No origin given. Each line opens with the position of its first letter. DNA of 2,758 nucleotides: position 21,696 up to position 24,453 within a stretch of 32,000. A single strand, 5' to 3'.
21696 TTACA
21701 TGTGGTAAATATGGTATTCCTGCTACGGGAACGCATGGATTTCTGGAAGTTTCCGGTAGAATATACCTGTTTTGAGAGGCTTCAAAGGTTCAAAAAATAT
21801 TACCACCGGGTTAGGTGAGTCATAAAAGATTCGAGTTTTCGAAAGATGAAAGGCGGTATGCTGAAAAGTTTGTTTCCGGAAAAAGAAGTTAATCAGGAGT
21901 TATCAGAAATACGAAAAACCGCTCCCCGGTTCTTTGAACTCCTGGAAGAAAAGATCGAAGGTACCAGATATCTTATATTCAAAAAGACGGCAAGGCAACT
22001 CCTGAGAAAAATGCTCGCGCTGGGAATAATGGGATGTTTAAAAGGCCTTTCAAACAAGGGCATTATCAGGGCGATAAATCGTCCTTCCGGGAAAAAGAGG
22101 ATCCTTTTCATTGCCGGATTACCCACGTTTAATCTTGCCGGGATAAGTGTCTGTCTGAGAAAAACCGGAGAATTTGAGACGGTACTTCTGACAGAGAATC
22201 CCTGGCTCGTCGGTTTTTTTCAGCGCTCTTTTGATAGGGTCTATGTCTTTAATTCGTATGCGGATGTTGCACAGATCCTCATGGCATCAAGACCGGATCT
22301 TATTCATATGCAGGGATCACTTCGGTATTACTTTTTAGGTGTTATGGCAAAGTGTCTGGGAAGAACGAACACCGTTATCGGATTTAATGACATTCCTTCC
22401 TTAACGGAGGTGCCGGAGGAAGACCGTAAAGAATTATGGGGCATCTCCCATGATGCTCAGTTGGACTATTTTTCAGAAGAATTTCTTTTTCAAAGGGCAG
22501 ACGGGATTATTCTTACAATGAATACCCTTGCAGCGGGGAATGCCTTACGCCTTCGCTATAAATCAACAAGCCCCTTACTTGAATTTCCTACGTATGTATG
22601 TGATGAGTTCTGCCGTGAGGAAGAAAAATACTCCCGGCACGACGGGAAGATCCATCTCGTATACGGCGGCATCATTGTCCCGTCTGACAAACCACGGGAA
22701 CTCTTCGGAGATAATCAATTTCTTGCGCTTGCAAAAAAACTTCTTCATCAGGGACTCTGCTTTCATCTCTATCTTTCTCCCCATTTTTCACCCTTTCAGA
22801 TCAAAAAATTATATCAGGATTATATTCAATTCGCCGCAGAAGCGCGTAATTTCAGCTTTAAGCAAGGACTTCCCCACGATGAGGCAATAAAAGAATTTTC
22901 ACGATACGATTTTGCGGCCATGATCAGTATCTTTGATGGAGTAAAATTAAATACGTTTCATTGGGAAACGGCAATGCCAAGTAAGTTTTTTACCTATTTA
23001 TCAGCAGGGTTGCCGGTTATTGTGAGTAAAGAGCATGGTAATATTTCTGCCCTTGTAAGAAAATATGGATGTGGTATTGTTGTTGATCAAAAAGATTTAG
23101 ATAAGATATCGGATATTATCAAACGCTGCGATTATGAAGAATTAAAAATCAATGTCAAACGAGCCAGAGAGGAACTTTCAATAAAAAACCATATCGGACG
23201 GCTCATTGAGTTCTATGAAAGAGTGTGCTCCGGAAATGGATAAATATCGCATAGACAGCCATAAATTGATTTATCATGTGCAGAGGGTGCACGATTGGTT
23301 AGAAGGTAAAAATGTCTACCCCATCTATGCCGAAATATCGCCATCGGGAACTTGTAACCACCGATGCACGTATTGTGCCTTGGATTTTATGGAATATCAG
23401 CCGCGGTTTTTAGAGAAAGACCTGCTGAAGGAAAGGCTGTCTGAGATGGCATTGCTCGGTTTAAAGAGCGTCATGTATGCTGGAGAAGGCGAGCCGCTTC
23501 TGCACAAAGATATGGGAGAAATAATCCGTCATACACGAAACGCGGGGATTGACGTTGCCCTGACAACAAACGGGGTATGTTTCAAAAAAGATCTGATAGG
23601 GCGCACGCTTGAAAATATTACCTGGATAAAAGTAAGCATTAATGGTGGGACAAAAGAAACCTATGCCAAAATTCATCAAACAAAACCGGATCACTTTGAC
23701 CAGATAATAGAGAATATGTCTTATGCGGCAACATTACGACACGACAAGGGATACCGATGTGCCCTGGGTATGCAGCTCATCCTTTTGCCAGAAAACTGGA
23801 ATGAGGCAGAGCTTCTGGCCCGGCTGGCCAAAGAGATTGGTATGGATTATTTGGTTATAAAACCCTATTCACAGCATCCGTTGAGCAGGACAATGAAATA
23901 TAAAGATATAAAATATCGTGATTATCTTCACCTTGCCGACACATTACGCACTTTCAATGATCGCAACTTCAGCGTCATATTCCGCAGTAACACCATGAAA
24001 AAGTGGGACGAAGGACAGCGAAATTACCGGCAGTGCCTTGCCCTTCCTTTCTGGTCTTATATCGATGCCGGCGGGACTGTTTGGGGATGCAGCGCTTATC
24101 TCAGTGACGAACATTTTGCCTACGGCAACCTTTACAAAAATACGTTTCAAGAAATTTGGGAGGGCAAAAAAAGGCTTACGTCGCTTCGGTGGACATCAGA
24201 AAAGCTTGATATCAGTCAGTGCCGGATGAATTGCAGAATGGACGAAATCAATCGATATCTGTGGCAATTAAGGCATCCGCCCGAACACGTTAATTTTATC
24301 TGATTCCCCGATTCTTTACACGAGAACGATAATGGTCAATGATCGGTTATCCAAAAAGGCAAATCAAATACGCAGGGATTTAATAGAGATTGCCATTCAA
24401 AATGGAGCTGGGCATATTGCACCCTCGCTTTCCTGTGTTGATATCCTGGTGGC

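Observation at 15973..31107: Glycan cluster with four radical SAM enzymes, a carbamoyltransferase and a split transketolase but no recognisable nucleotide-sugar synthesis genes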

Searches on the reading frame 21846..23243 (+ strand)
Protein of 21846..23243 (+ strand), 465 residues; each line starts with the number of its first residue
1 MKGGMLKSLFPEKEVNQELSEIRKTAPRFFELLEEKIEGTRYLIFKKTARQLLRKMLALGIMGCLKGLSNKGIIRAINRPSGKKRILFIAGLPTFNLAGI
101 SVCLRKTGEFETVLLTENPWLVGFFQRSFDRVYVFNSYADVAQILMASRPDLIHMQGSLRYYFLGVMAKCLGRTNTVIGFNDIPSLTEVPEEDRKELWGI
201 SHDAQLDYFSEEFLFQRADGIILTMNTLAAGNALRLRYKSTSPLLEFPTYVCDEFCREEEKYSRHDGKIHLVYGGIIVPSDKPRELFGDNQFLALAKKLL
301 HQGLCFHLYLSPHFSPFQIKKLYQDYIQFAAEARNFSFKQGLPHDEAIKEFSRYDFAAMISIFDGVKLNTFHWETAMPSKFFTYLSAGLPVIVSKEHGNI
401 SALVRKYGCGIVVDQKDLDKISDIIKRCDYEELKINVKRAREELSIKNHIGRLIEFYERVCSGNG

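Call 3: search_protein_families(library=pfam, proteins=[window:21846-23243:+], max_evalue=0.01)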
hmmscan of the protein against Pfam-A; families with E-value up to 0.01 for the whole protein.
window:21846-23243:+ (465 aa): 3 families
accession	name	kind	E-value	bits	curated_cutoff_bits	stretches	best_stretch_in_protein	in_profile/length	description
PF00534.26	Glycos_transf_1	-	0.00025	21.1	26.4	1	363-427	102-154/172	Glycosyl transferases group 1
PF13579.12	Glyco_trans_4_4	-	0.0011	19.8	29.7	1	131-227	53-137/158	Glycosyl transferase 4-like domain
PF13692.12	Glyco_trans_1_4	-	0.0073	17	27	0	373-427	86-138/142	Glycosyl transferases group 1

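Call 5: search_protein_families(library=ncbifam, proteins=[window:21846-23243:+], max_evalue=0.001)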
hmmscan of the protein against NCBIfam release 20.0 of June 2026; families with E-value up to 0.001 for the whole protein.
window:21846-23243:+ (465 aa): 3 families
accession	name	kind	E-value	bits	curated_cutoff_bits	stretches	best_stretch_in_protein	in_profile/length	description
NF007326.0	PRK09814.2-3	equivalog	1.5e-07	30.8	420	1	376-450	262-336/349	beta-1,6-galactofuranosyltransferase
NF007322.0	PRK09814.1-1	equivalog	2e-06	27.3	580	1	328-441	200-310/336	sugar transferase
NF007325.0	PRK09814.1-4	equivalog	3.1e-05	23.4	491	1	375-441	248-314/337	sugar transferase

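Call 48: search_protein_families(library=pfam, proteins=[L006:6900-7532:+], max_evalue=0.001)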
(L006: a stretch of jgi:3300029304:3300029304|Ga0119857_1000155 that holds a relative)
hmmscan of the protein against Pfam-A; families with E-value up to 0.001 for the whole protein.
L006:6900-7532:+ (210 aa): 1 family
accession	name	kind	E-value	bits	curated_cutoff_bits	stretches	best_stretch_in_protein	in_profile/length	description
PF05685.18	Uma2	-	0.001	19.1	27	0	62-175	33-138/172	Putative restriction endonuclease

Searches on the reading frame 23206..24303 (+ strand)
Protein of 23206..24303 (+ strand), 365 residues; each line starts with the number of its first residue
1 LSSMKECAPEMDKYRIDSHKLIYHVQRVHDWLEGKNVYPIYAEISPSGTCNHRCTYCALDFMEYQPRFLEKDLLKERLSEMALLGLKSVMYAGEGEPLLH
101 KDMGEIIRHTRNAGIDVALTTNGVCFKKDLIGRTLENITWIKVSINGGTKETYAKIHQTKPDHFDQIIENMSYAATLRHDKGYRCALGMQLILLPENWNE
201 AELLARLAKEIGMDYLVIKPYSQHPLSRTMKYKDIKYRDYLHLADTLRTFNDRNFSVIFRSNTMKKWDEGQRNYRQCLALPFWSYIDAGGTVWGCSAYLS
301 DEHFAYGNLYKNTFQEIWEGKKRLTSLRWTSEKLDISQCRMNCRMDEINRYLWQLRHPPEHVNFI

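Call 3: search_protein_families(library=pfam, proteins=[window:23206-24303:+], max_evalue=0.01)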
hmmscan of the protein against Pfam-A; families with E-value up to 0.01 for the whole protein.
window:23206-24303:+ (365 aa): 2 families
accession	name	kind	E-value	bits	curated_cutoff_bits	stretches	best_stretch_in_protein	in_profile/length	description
PF04055.27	Radical_SAM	-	2.9e-20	73.5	29.5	1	44-207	1-165/166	Radical SAM superfamily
PF13186.11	SPASM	-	9.2e-08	32.7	21.5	1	283-343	7-66/67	Iron-sulfur cluster-binding domain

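Call 5: search_protein_families(library=ncbifam, proteins=[window:23206-24303:+], max_evalue=0.001)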
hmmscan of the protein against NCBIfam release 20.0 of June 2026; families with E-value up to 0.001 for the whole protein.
window:23206-24303:+ (365 aa): 52 families (the best 25 are shown)
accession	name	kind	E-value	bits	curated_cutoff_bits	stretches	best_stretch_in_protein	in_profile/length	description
TIGR04317.1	W_rSAM_matur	equivalog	1.1e-21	77.3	380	1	40-302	6-262/349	tungsten cofactor oxidoreductase radical SAM maturase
TIGR02666.1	moaA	equivalog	1.2e-16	60.6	284.05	1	44-178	14-154/336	GTP 3',8-cyclase MoaA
TIGR02668.1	moaA_archaeal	equivalog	4.4e-16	58.7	325.25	1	47-175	17-144/303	GTP 3',8-cyclase MoaA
NF045574.1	sacti_mat_StsB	exception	2e-15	56.6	625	1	39-328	97-369/466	StsB family radical SAM/SPASM domain sactipeptide maturase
NF038283.1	viperin_w_prok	equivalog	7.2e-15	54.9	180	1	49-166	11-139/281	viperin family antiviral radical SAM protein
NF001199.0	PRK00164.2-1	equivalog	1.1e-14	54.3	231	1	44-175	16-146/308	GTP 3',8-cyclase MoaA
TIGR04055.1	rSAM_NirJ2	equivalog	2.5e-13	50.2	500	1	49-174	9-133/326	putative heme d1 biosynthesis radical SAM protein NirJ2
TIGR04545.1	rSAM_ahbD_hemeb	equivalog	2.8e-13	50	500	1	49-173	9-133/339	heme b synthase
TIGR03470.1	HpnH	equivalog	5.9e-13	48.5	225.05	1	29-318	17-286/318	adenosyl-hopene transferase HpnH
TIGR04426.1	rSAM_desII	equivalog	1.2e-12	47.3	450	1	31-198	105-276/468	dTDP-4-amino-4,6-dideoxy-D-glucose ammonia-lyase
TIGR04311.1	rSAM_Geo_metal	subfamily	1.7e-12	47.1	400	1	45-222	8-191/423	radical SAM/SPASM family putative metalloenzyme maturase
TIGR04466.1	rSAM_BlsE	equivalog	1.8e-11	44.1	400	1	49-216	12-170/327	cytosylglucuronate decarboxylase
TIGR04051.1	rSAM_NirJ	equivalog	5.8e-11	42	515.45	1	50-221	12-176/354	heme d1 biosynthesis radical SAM protein NirJ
TIGR03962.1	mycofact_rSAM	equivalog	8.8e-11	41.5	265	1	49-340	21-304/339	mycofactocin radical SAM maturase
TIGR04321.1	spiroSPASM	subfamily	1.4e-10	40.5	250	1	37-175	228-377/510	spiro-SPASM protein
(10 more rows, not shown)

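Call 30: search_solved_structures(query=window:23236-24303:+, max_evalue=0.001)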
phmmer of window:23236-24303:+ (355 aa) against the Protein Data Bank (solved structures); distinct sequences matched with E-value up to 0.001: 11.
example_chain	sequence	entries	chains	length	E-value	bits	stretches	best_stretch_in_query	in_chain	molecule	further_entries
7vob_C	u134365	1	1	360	1e-09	40.9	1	38-205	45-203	Cytosylglucuronate decarboxylase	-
7voc_C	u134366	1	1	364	1.1e-09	40.9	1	38-205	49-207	Cytosylglucuronate decarboxylase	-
8hzv_A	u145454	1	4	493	1.4e-06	30.6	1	22-187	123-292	Radical S-Adenosyl-L-methionine Enzyme DesII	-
8hzy_A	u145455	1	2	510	1.5e-06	30.5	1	22-187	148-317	DesII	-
8wm2_A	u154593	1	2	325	2e-05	26.8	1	29-134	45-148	Fe-S radical SAM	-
1tv7_A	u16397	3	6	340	2.3e-05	26.7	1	33-165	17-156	Molybdenum cofactor biosynthesis protein A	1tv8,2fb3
2fb2_A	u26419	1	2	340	2.4e-05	26.6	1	34-165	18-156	Molybdenum cofactor biosynthesis protein A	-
9dgw_A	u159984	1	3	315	0.00016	23.9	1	28-163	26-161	Radical SAM core domain-containing protein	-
9dfw_A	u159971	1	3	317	0.00017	23.8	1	28-163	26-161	Radical SAM core domain-containing protein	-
6b4c_A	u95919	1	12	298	0.00022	23.4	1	30-163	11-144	Viperin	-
7n7i_A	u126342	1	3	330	0.00027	23.1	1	30-163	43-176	Viperin-like enzyme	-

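Call 48: search_protein_families(library=pfam, proteins=[L006:6900-7532:+], max_evalue=0.001)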
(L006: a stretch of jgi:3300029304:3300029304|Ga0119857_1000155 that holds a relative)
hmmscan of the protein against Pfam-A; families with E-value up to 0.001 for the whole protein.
L006:6900-7532:+ (210 aa): 1 family
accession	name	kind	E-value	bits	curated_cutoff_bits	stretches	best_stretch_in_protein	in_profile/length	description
PF05685.18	Uma2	-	0.001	19.1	27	0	62-175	33-138/172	Putative restriction endonuclease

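Call 51: search_solved_structures(query=A1, max_evalue=0.001, show_alignments=1)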
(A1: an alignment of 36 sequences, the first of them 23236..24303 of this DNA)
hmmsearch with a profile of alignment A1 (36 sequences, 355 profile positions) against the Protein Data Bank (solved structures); distinct sequences matched with E-value up to 0.001: 34.
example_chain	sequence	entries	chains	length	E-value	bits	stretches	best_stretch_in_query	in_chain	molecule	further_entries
7vob_C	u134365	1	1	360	1e-12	50.8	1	31-204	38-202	Cytosylglucuronate decarboxylase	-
7voc_C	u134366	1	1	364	1.1e-12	50.8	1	31-204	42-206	Cytosylglucuronate decarboxylase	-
1tv7_A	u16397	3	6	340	1.6e-12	50.2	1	33-177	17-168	Molybdenum cofactor biosynthesis protein A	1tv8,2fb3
2fb2_A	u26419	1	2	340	1.7e-12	50.1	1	33-177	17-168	Molybdenum cofactor biosynthesis protein A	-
8hzv_A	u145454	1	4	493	3.1e-12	49.2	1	22-201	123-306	Radical S-Adenosyl-L-methionine Enzyme DesII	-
8hzy_A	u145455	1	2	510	3.3e-12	49.2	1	22-201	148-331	DesII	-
5v1q_A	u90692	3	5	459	8.4e-11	44.5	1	27-309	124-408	Radical SAM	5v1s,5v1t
5wgg_A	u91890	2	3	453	1.3e-10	43.9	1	27-306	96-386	Radical SAM domain protein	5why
9dgw_A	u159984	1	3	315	1.6e-10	43.6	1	27-158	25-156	Radical SAM core domain-containing protein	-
9dfw_A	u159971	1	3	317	1.7e-10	43.6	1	27-158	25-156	Radical SAM core domain-containing protein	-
6b4c_A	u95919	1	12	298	2.2e-10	43.2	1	28-158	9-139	Viperin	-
7n7i_A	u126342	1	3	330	2.6e-10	42.9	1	28-158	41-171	Viperin-like enzyme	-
8wm2_A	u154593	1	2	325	2.3e-09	39.8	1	30-136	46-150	Fe-S radical SAM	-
4m7t_A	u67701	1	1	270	4.4e-09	38.9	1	31-143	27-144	BtrN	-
4m7s_A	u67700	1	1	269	5.3e-09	38.6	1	32-143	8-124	BtrN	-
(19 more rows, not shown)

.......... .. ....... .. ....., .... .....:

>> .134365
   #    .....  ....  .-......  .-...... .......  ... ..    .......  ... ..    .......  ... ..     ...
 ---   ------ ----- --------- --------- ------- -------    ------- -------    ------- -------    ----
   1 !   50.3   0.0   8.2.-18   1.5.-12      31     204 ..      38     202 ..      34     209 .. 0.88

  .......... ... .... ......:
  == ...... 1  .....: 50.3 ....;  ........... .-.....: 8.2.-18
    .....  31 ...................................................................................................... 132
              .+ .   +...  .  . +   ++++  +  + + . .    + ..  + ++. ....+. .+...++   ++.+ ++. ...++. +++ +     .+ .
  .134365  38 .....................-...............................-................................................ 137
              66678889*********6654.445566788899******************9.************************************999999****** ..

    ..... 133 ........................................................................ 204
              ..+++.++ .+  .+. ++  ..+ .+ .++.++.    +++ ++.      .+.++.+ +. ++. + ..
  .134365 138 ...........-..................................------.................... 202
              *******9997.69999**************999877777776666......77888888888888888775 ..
